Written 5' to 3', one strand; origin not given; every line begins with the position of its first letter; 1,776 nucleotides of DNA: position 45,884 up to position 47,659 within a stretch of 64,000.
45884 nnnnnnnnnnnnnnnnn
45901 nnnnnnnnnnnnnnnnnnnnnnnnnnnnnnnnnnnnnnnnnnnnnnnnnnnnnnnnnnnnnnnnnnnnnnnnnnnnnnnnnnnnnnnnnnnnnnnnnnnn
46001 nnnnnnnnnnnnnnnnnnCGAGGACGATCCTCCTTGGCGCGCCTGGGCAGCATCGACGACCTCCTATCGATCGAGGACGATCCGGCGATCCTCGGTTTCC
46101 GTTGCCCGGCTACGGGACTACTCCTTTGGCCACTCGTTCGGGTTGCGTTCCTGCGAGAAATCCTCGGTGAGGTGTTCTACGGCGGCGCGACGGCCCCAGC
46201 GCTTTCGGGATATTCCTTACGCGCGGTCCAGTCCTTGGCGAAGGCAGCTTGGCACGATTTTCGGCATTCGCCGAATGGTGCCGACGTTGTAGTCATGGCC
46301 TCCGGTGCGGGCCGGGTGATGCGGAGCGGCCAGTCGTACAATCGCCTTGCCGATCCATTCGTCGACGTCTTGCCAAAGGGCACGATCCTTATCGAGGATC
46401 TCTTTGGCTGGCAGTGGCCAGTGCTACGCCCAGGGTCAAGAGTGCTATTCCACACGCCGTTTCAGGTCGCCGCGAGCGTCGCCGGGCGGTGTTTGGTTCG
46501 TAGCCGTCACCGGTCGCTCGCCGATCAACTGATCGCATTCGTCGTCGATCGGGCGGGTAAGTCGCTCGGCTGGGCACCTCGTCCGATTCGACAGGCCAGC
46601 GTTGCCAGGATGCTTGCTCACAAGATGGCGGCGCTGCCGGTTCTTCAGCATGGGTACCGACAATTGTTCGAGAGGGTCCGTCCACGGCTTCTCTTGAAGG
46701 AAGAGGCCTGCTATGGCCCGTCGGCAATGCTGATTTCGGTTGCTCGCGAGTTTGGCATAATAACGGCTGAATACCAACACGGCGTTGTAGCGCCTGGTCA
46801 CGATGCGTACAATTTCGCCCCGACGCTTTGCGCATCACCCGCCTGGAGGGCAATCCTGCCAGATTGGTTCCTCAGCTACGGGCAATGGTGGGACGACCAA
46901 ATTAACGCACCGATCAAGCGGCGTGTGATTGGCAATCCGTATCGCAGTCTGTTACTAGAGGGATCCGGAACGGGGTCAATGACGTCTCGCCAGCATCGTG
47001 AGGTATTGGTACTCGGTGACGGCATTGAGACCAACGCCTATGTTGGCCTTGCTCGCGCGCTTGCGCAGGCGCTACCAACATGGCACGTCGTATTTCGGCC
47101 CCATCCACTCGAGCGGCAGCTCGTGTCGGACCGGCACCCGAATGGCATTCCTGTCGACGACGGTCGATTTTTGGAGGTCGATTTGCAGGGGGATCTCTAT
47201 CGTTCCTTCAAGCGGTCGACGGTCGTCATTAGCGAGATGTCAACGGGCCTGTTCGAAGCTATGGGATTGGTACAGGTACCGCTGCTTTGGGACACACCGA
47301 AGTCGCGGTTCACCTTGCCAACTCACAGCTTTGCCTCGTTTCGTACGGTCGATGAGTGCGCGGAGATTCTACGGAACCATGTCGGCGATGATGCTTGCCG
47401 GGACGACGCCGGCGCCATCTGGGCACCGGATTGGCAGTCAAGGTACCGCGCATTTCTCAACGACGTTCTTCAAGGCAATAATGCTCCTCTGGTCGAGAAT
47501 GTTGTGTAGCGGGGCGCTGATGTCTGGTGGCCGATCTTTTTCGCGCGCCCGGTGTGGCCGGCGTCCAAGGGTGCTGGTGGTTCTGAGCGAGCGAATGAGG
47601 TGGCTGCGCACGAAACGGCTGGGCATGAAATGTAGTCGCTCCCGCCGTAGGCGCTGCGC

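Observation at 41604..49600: Lower-GC (~55-60%) 6-kb island inserted in the polysaccharide locus, bordered by a decayed IS66-family element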

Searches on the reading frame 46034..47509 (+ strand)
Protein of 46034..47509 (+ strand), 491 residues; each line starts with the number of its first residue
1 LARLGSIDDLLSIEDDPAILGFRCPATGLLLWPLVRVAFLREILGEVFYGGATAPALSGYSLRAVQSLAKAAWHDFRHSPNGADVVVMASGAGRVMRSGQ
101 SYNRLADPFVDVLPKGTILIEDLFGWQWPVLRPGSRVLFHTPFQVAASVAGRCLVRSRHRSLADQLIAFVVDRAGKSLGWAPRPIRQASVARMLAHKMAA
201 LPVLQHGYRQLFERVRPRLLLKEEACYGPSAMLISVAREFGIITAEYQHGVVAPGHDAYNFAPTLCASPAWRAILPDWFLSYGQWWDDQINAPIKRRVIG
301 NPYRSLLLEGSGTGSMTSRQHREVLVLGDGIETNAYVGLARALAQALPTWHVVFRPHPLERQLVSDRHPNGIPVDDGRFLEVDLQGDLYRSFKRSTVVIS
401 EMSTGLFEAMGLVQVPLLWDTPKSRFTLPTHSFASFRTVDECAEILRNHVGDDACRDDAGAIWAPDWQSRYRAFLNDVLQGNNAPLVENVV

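Call 5: search_protein_families(library=pfam, proteins=[window:46034-47509:+], max_evalue=0.01)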
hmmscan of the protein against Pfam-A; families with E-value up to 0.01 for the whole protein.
window:46034-47509:+ (491 aa): 0 families

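Call 6: search_protein_families(library=ncbifam, proteins=[window:46034-47509:+], max_evalue=0.01)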
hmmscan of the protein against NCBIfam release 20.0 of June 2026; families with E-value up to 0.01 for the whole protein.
window:46034-47509:+ (491 aa): 0 families

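Call 9: find_encoding_contigs(protein=window:46034-47509:+, flank=10000, max_places=8)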
Protein window:46034-47509:+ (491 aa): 4 contigs read that carry it; 4 places shown.
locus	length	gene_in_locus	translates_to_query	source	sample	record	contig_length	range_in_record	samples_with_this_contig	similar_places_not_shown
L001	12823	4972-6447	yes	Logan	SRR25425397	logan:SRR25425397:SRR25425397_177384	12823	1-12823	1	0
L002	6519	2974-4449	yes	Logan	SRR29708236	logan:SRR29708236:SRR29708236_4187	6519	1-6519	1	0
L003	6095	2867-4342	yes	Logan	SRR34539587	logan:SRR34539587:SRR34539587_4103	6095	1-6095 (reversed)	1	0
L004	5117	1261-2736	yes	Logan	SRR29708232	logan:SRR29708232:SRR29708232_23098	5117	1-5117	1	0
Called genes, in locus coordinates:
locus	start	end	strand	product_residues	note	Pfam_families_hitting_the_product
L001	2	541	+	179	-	?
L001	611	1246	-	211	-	PF03050:DDE_Tnp_IS66 (weak)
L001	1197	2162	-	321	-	-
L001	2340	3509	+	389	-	-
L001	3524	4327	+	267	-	PF00977:His_biosynth, PF05690:ThiG (faint), PF01180:DHO_dh (faint), PF00478:IMPDH (weak), PF03060:NMO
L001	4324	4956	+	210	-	PF00117:GATase, PF07685:GATase_3 (weak)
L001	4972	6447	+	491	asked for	-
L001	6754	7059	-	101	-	-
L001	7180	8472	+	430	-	PF01943:Polysacc_synt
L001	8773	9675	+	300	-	-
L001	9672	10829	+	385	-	-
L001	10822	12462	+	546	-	-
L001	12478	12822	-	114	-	?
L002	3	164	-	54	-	?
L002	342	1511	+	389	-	-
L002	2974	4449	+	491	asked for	-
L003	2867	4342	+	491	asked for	-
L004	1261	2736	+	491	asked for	-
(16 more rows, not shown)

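Call 12: find_homologous_proteins(query=window:46034-47509:+)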
Query window:46034-47509:+ (491 aa): 350 proteins with E <= 0.001 among 8000 candidates; the best 120 are listed.
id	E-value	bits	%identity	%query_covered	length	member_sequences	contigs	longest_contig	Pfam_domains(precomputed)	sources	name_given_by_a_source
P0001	0.0e+0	1133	100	100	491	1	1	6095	-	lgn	-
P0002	1.6e-199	682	62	98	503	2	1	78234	-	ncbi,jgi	jgi:hypothetical protein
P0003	1.2e-193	662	60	97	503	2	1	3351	-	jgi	jgi:hypothetical protein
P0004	6.0e-192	657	61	98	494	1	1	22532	-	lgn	-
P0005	3.7e-188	644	60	97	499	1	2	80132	-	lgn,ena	-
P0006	3.6e-133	463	47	96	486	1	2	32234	-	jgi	jgi:hypothetical protein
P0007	3.6e-130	453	45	96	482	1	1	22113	-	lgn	-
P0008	4.0e-127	443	46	96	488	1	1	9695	-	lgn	-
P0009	7.9e-127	442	46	95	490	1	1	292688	-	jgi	jgi:hypothetical protein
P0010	9.7e-127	442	44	96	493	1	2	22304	-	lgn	-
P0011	1.8e-126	441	47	98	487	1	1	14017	-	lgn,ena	-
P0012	2.0e-125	437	46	97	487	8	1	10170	-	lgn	-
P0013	8.7e-125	435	44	97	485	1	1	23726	-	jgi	jgi:hypothetical protein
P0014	8.4e-124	432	47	97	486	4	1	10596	-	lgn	-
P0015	1.7e-123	431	47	96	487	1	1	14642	-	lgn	-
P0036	4.1e-116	407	42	96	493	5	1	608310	-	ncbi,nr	ncbi:MAG: hypothetical protein Q7T66_03920 [Herminiimonas sp.]|nr:hypothetical protein [Herminiimona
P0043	2.0e-114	401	41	96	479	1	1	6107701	-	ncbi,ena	-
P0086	9.2e-109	382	38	96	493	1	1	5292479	-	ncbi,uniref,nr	ncbi:hypothetical protein FNU76_04820 [Chitinimonas arctica]|uniref:Uncharacterized protein n=1 Tax=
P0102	2.1e-107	378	38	98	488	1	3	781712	-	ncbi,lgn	-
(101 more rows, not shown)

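Call 14: find_encoding_contigs(protein=P0002, flank=10000, max_places=3)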
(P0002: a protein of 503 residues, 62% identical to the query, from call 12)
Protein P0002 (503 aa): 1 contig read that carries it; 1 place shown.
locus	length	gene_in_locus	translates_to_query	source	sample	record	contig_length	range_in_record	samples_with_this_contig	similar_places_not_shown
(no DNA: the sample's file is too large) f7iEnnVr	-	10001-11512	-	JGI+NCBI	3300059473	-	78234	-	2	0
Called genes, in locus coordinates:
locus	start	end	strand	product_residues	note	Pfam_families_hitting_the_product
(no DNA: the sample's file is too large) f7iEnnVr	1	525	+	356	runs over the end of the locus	PF01408:GFO_IDH_MocA, PF22725:GFO_IDH_MocA_C3, PF02894:GFO_IDH_MocA_C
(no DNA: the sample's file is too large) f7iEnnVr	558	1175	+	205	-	PF25084:LbH_EIF2B (faint), PF25087:GMPPB_C (faint), PF14602:Hexapep_2 (faint), PF00132:Hexapep (weak)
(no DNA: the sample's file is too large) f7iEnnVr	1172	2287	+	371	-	PF00266:Aminotran_5 (weak), PF00155:Aminotran_1_2, PF01041:DegT_DnrJ_EryC1, PF01053:Cys_Met_Meta_PP, PF01212:Beta_elim_lyase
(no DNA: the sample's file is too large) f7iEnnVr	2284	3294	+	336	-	PF00106:adh_short, PF01073:3Beta_HSD, PF01370:Epimerase, PF02719:Polysacc_synt_2, PF04321:RmlD_sub_bind, PF05368:NmrA, PF07993:NAD_binding_4, PF16363:GDP_Man_Dehyd, +1 more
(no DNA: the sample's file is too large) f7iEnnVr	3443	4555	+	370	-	PF02350:Epimerase_2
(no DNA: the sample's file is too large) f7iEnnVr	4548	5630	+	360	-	PF03102:NeuB, PF08666:SAF (faint)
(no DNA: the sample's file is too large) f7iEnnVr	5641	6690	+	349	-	PF00571:CBS (faint), PF00483:NTP_transferase, PF12804:NTP_transf_3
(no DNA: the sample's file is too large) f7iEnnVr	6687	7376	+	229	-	PF02348:CTP_transf_3, PF12804:NTP_transf_3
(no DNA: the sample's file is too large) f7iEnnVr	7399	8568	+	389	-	-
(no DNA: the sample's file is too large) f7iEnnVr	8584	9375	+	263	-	PF00977:His_biosynth, PF05690:ThiG (faint), PF01207:Dus (faint), PF01180:DHO_dh (faint), PF03060:NMO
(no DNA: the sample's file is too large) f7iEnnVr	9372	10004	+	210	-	PF00117:GATase, PF01174:SNO (faint), PF07685:GATase_3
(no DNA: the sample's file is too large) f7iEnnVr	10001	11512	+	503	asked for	-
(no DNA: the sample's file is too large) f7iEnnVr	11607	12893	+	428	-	PF01943:Polysacc_synt, PF13440:Polysacc_synt_3 (weak)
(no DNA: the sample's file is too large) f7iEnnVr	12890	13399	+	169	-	PF00132:Hexapep, PF14602:Hexapep_2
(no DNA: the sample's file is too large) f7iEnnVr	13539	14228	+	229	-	PF00117:GATase, PF07685:GATase_3 (weak), PF01174:SNO (faint)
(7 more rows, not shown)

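Call 15: find_encoding_contigs(protein=P0005, flank=10000, max_places=3)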
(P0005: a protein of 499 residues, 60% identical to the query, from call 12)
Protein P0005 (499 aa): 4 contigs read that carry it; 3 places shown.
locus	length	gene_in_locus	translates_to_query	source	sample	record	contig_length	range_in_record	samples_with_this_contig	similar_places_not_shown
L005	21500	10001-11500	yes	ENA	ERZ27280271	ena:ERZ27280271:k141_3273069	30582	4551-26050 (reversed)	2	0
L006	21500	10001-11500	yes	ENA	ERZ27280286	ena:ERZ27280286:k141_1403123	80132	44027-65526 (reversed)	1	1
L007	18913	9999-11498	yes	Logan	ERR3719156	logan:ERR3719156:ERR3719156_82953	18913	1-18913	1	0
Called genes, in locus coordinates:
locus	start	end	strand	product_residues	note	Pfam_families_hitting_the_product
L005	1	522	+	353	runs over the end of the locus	PF01408:GFO_IDH_MocA, PF03447:NAD_binding_3 (faint), PF02894:GFO_IDH_MocA_C, PF22725:GFO_IDH_MocA_C3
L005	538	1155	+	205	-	PF14602:Hexapep_2 (faint), PF25084:LbH_EIF2B (weak), PF25087:GMPPB_C (faint), PF00132:Hexapep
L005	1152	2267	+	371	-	PF00155:Aminotran_1_2, PF01041:DegT_DnrJ_EryC1, PF01212:Beta_elim_lyase, PF00266:Aminotran_5 (weak), PF01053:Cys_Met_Meta_PP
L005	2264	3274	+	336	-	PF00106:adh_short, PF01073:3Beta_HSD, PF01370:Epimerase, PF02719:Polysacc_synt_2, PF04321:RmlD_sub_bind, PF05368:NmrA, PF07993:NAD_binding_4, PF16363:GDP_Man_Dehyd, +1 more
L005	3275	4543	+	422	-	PF02350:Epimerase_2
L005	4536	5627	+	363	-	PF03102:NeuB, PF08666:SAF (weak)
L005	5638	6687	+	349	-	PF00571:CBS (faint), PF00483:NTP_transferase, PF12804:NTP_transf_3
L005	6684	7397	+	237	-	PF02348:CTP_transf_3, PF12804:NTP_transf_3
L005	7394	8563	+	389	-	-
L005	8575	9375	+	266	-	PF00977:His_biosynth, PF05690:ThiG (faint), PF01180:DHO_dh (faint), PF01207:Dus (faint), PF03060:NMO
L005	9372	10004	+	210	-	PF00117:GATase, PF07685:GATase_3 (weak)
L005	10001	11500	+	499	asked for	-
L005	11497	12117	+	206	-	PF00117:GATase, PF01174:SNO (faint), PF07685:GATase_3 (weak)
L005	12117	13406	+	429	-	PF01943:Polysacc_synt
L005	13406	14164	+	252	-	PF00977:His_biosynth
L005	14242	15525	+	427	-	-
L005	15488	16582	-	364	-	PF13088:BNR_2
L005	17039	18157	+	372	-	-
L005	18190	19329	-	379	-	PF02350:Epimerase_2, PF13579:Glyco_trans_4_4 (faint)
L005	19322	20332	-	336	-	PF01073:3Beta_HSD, PF01370:Epimerase, PF02719:Polysacc_synt_2, PF04321:RmlD_sub_bind, PF05368:NmrA, PF07993:NAD_binding_4, PF13460:NAD_binding_10, PF16363:GDP_Man_Dehyd, +3 more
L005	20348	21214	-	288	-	PF01370:Epimerase, PF04321:RmlD_sub_bind, PF16363:GDP_Man_Dehyd (weak)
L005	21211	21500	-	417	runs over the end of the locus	PF13579:Glyco_trans_4_4, PF00534:Glycos_transf_1, PF13692:Glyco_trans_1_4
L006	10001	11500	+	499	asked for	-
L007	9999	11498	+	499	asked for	-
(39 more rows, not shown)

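Call 16: find_encoding_contigs(protein=P0086, flank=10000, max_places=2)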
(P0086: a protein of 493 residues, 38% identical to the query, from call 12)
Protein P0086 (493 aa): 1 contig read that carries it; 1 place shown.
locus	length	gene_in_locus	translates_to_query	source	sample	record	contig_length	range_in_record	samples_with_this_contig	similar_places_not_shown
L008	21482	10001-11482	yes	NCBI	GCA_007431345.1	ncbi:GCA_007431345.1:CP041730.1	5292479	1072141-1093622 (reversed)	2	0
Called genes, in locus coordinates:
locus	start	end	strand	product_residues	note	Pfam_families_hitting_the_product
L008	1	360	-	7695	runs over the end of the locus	PF25023:TEN_YD-shell, PF05593:RHS_repeat (weak), PF25023:TEN_YD-shell, PF05593:RHS_repeat, PF25023:TEN_YD-shell (weak), PF05593:RHS_repeat (weak), PF05593:RHS_repeat, PF25023:TEN_YD-shell, +4 more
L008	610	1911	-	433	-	PF00579:tRNA-synt_1b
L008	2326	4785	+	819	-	PF02563:Poly_export, PF10531:SLBB (weak), PF22461:SLBB_2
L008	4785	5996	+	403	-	PF02706:Wzz (weak), PF13807:GNVR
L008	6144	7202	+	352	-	PF01408:GFO_IDH_MocA, PF03447:NAD_binding_3 (weak), PF22725:GFO_IDH_MocA_C3, PF02894:GFO_IDH_MocA_C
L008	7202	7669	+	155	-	PF25084:LbH_EIF2B (faint), PF25087:GMPPB_C (faint), PF00132:Hexapep (weak), PF14602:Hexapep_2 (weak)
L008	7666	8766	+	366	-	PF00155:Aminotran_1_2, PF00266:Aminotran_5 (weak), PF01041:DegT_DnrJ_EryC1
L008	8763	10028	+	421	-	PF01943:Polysacc_synt, PF13440:Polysacc_synt_3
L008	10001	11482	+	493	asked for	-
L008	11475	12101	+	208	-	PF00117:GATase, PF01174:SNO (faint)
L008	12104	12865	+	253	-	PF00977:His_biosynth, PF01207:Dus (faint), PF02581:TMP-TENI (faint), PF03060:NMO (faint)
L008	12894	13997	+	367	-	PF00733:Asn_synthase (weak), PF06508:QueC (faint)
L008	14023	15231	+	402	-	-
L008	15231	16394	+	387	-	PF00534:Glycos_transf_1 (weak), PF13692:Glyco_trans_1_4 (weak)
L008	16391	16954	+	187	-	PF02397:Bac_transf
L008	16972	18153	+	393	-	-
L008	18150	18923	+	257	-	PF00977:His_biosynth, PF05690:ThiG (faint), PF02581:TMP-TENI (faint), PF03060:NMO (faint), PF01180:DHO_dh (faint), PF01207:Dus (faint)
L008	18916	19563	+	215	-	PF00117:GATase, PF01174:SNO (faint), PF07685:GATase_3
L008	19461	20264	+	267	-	PF02348:CTP_transf_3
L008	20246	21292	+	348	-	PF03102:NeuB, PF08666:SAF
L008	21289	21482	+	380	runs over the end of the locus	PF02350:Epimerase_2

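Call 26: search_solved_structures(query=A1, max_evalue=10)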
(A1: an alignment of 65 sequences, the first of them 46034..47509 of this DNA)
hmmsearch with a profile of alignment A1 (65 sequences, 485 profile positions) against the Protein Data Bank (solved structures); distinct sequences matched with E-value up to 10: 0.
